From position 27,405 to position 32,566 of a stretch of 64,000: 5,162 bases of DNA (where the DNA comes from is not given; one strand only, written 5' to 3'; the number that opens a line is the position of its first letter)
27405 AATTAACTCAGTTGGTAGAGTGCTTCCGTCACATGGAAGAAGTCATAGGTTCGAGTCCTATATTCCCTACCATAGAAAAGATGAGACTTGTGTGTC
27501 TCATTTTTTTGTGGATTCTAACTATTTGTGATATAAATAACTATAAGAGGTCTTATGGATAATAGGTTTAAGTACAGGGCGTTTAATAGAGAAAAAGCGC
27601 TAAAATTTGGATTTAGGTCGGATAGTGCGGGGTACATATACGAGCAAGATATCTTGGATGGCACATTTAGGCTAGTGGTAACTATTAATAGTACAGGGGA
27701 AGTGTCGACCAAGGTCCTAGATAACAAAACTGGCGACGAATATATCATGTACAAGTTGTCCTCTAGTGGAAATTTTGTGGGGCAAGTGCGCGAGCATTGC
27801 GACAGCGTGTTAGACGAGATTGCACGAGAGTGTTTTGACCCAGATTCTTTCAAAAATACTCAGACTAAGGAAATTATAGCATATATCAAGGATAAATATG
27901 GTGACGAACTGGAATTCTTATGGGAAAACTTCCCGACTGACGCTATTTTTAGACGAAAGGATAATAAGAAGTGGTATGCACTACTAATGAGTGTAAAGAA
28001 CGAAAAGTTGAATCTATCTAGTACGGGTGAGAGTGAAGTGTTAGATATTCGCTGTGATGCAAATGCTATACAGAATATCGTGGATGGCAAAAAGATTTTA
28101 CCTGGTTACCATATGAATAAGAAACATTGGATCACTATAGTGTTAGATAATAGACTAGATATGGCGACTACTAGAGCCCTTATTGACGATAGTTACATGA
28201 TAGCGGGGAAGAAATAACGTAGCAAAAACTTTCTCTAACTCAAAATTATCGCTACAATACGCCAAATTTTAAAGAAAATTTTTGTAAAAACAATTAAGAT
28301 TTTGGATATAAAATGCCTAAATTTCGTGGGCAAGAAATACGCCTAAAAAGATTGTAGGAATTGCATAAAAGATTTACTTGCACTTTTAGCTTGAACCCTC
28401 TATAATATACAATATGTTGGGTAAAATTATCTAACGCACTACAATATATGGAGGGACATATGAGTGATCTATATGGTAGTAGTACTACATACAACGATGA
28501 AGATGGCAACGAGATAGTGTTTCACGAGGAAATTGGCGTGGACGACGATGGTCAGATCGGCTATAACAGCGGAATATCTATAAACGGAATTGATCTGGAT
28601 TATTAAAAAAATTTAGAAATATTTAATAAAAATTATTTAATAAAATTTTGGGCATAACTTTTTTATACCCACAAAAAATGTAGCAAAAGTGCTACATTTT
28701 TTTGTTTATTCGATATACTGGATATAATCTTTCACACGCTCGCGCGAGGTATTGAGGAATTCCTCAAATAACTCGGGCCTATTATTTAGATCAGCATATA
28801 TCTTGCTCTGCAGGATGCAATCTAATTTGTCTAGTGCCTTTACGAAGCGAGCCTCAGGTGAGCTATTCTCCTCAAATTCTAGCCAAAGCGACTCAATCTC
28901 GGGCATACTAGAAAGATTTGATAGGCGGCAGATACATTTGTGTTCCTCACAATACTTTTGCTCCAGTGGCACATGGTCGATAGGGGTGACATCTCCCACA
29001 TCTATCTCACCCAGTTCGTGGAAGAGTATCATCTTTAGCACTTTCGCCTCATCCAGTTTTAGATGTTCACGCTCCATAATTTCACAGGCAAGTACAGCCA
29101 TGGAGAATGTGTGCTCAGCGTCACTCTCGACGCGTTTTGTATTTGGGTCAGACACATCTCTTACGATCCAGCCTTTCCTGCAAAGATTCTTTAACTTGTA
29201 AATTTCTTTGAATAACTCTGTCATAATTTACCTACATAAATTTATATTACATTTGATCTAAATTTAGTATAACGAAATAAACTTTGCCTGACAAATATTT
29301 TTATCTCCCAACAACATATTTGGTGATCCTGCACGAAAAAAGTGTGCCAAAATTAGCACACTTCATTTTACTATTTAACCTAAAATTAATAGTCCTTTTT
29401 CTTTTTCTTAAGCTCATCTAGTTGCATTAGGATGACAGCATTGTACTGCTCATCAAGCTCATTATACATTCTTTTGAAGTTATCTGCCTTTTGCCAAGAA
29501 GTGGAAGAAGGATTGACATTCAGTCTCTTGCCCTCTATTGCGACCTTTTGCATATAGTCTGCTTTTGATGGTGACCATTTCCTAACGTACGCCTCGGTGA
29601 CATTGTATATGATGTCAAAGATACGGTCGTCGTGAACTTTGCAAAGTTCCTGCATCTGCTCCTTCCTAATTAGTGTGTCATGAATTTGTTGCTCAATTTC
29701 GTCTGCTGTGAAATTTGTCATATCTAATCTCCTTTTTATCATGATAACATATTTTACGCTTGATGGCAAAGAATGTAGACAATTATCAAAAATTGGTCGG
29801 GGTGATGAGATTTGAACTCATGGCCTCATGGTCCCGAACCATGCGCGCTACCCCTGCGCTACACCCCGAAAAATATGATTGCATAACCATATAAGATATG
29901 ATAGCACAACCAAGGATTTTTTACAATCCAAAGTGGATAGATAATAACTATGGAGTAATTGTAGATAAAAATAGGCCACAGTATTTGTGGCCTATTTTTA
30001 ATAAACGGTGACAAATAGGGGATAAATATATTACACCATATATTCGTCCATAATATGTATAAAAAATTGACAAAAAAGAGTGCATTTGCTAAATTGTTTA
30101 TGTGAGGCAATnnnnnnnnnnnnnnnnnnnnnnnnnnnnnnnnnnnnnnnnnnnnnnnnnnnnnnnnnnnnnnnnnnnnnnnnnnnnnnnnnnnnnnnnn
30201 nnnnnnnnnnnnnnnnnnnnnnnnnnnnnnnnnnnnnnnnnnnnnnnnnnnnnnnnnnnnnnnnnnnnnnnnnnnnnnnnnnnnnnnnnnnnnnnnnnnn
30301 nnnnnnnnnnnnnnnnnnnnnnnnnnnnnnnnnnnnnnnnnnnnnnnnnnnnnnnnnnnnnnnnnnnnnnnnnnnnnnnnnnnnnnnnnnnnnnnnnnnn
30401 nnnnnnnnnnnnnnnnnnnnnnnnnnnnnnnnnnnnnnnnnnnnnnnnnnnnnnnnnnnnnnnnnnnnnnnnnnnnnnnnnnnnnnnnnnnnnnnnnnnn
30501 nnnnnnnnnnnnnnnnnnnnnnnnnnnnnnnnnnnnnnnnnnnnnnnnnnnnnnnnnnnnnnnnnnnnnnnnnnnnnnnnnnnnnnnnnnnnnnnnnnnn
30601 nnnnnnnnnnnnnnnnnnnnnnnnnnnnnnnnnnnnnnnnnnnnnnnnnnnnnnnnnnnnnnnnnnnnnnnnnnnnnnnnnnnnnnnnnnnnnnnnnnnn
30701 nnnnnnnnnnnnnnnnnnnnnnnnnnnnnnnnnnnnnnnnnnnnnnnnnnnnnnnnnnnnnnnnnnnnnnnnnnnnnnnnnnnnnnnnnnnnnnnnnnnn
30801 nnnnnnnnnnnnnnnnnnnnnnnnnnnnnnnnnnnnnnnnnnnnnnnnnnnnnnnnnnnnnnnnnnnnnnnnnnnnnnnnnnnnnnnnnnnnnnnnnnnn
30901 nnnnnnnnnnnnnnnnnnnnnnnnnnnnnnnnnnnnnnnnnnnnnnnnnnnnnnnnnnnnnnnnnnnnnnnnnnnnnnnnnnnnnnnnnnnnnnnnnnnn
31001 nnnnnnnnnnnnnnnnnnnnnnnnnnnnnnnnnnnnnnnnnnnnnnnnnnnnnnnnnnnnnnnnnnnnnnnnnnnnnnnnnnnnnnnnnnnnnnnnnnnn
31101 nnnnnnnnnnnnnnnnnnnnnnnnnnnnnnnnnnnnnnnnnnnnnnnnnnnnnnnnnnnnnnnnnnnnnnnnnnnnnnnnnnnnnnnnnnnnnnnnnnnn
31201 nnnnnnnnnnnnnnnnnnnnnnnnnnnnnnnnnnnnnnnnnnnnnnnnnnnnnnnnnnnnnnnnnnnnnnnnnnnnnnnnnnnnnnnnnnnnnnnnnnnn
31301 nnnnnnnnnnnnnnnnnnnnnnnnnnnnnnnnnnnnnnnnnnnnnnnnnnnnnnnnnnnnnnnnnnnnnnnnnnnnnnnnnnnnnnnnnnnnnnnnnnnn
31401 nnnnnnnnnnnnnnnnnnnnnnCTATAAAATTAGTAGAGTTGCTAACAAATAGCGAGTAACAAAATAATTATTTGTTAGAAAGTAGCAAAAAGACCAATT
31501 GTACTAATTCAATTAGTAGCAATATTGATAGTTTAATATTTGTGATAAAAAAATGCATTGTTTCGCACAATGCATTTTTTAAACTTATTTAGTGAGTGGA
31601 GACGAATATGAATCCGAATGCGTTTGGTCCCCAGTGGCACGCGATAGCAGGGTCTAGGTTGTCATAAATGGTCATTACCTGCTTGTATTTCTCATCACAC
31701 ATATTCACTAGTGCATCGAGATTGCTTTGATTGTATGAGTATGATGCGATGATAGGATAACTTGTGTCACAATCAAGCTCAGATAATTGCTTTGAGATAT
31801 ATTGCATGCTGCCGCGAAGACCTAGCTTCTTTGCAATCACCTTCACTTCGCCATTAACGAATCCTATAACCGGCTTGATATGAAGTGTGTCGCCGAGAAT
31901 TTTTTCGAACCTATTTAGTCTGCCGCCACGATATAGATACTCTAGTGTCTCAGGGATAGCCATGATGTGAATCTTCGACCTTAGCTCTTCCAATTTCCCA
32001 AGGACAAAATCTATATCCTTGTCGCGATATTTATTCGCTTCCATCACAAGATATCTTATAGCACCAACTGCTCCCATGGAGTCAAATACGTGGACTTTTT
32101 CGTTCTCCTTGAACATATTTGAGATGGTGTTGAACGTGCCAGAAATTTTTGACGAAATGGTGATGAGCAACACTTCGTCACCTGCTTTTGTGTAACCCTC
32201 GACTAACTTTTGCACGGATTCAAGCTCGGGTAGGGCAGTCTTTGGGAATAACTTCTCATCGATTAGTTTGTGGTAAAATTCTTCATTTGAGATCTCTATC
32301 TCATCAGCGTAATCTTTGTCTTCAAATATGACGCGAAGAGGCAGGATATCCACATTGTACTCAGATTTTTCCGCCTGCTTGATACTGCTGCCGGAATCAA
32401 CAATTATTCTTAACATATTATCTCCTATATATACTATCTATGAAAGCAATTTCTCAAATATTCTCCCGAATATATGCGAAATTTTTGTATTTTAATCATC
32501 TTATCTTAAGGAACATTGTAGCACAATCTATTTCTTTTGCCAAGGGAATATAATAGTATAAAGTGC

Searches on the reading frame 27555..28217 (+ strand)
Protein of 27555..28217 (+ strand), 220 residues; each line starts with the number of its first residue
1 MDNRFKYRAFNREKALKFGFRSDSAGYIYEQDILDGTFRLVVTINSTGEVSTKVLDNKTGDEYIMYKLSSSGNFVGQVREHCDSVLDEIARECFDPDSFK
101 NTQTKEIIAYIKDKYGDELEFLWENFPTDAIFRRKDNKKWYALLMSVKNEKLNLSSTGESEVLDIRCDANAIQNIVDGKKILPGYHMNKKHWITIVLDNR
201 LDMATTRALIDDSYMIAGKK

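Call 20: search_protein_families(library=pfam, proteins=[window:27555-28217:+], max_evalue=0.01)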
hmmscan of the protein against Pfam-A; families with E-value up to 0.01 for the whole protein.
window:27555-28217:+ (220 aa): 1 family
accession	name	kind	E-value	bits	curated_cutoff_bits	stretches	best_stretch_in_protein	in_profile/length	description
PF04237.18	YjbR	-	5.3e-16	59.5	30.1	1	114-214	3-86/88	YjbR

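Call 23: find_encoding_contigs(protein=window:27555-28217:+, flank=6000, max_places=10)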
Protein window:27555-28217:+ (220 aa): 2 contigs read that carry it; 2 places shown.
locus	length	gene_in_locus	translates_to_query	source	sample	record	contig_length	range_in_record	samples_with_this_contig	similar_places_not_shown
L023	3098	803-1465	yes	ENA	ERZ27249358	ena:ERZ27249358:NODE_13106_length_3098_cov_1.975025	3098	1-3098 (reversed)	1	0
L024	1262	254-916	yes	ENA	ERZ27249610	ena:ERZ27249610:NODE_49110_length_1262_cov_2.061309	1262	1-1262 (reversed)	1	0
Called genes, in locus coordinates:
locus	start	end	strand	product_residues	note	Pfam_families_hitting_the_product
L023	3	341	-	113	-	?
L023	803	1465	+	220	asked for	PF04237:YjbR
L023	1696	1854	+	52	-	-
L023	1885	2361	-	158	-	PF12917:YfbR-like (weak), PF13023:HD_3, PF01966:HD (weak)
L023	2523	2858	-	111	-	-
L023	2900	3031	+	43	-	-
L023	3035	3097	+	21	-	?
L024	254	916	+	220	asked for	PF04237:YjbR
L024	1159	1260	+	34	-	?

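Call 27: find_homologous_proteins(query=window:27555-28217:+, max_evalue=1e-20)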
Query window:27555-28217:+ (220 aa): 886 proteins with E <= 1e-20 among 1281 candidates; the best 120 are listed.
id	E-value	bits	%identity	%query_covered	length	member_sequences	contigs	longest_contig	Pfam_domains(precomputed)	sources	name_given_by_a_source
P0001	4.9e-144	495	100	100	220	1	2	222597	PF04237.19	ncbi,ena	-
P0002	3.4e-67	244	49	100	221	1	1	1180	PF04237.19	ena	-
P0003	4.3e-67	244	53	98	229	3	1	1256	PF04237.19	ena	-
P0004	1.9e-66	242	47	98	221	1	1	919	PF04237.19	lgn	-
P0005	2.3e-65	238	48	100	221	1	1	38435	PF04237.19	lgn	-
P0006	5.9e-65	237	50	97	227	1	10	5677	PF04237.19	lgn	-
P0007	5.9e-65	237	50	98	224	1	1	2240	PF04237.19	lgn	-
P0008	8.5e-65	236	47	98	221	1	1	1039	PF04237.19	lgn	-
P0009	9.2e-65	236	49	98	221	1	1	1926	PF04237.19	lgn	-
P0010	1.2e-64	236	50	98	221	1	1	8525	PF04237.19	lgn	-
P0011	1.3e-64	236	50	98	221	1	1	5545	PF04237.19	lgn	-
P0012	2.1e-64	235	46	99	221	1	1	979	PF04237.19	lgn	-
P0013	2.8e-64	234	51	98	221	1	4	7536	PF04237.19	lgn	-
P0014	3.5e-64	234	50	98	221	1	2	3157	PF04237.19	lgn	-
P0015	3.6e-64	234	48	98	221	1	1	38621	PF04237.19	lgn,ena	-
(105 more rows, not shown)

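Call 40: list_cluster_members(proteins=[P0001])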
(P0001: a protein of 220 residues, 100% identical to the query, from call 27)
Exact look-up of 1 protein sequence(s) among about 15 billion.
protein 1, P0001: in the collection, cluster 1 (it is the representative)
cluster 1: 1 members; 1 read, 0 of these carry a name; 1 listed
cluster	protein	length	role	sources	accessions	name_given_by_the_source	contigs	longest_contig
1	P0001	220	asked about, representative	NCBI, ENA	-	-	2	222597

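Call 65: find_encoding_contigs(protein=P0005, flank=6000, max_places=3)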
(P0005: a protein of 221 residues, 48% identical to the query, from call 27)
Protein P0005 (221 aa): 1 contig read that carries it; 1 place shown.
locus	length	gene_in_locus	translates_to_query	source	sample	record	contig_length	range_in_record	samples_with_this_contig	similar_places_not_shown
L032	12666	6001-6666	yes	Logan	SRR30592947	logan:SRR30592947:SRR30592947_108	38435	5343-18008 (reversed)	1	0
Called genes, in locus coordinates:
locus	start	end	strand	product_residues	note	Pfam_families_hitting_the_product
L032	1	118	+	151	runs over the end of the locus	PF02580:Tyr_Deacylase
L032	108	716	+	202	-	PF00753:Lactamase_B, PF19583:ODP, PF23023:Anti-Pycsar_Apyc1, PF12706:Lactamase_B_2 (weak)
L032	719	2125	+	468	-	PF04055:Radical_SAM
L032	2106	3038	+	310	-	PF00485:PRK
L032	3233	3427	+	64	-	PF01165:Ribosomal_S21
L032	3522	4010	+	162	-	PF09419:PGP_phosphatase (weak), PF13419:HAD_2, PF08282:Hydrolase_3 (faint), PF13344:Hydrolase_6, PF00702:Hydrolase, PF13242:Hydrolase_like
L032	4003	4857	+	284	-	PF01261:AP_endonuc_2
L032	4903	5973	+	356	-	PF01321:Creatinase_N, PF00557:Peptidase_M24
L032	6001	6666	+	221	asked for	PF04237:YjbR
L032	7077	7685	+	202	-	PF10502:Peptidase_S26 (weak)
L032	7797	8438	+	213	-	-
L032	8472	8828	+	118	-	-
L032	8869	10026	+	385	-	-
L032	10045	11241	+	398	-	-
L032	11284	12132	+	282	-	-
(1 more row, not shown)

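Call 66: find_encoding_contigs(protein=P0015, flank=6000, max_places=3)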
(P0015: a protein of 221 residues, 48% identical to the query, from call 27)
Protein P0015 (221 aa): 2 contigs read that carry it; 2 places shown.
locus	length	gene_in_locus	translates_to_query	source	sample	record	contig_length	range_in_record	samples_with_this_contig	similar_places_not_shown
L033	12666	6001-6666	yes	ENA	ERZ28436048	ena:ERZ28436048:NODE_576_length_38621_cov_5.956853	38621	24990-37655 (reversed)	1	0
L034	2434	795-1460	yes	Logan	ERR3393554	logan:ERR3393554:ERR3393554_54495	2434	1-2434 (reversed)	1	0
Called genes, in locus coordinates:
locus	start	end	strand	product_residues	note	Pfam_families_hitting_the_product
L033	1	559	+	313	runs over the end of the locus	PF00092:VWA (weak), PF27268:CsxB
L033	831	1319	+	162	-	PF04073:tRNA_edit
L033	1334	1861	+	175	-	PF02870:Methyltransf_1N, PF01035:DNA_binding_1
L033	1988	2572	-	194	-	PF13560:HTH_31, PF01381:HTH_3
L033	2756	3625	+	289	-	PF00892:EamA, PF10639:TMEM234 (weak)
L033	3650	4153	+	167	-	PF13302:Acetyltransf_3, PF13420:Acetyltransf_4 (weak), PF00583:Acetyltransf_1, PF08445:FR47 (weak)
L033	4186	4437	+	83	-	PF21645:FakA-like_M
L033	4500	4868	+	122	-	-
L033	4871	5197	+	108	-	-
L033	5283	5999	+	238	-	PF01872:RibD_C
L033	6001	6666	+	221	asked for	PF04237:YjbR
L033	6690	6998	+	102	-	PF04993:TfoX_N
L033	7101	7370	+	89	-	PF13788:DUF4180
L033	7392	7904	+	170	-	-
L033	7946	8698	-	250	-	PF14512:TM1586_NiRdase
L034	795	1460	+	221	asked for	PF04237:YjbR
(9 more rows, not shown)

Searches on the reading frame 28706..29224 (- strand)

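Call 20: search_protein_families(library=pfam, proteins=[window:28706-29224:-], max_evalue=0.01)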
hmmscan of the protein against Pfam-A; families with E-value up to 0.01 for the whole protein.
window:28706-29224:- (172 aa): 3 families
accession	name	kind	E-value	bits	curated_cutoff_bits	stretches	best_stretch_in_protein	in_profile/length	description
PF13023.12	HD_3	-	4.7e-33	114.8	22.5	1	10-166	3-159/165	HD domain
PF12917.13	YfbR-like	-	5e-08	33.3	25.9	1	28-166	19-165/182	5'-deoxynucleotidase YfbR-like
PF01966.28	HD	-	5.4e-07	30.4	22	1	36-135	2-114/116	HD domain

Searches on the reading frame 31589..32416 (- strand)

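Call 80: search_protein_families(library=pfam, proteins=[window:31589-32416:-], max_evalue=0.0001)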
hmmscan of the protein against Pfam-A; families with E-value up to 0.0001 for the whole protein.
window:31589-32416:- (275 aa): 1 family
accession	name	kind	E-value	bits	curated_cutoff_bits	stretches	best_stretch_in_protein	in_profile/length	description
PF02645.21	DegV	-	3.4e-61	207.5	27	1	2-273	2-279/280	Uncharacterised protein, DegV family COG1307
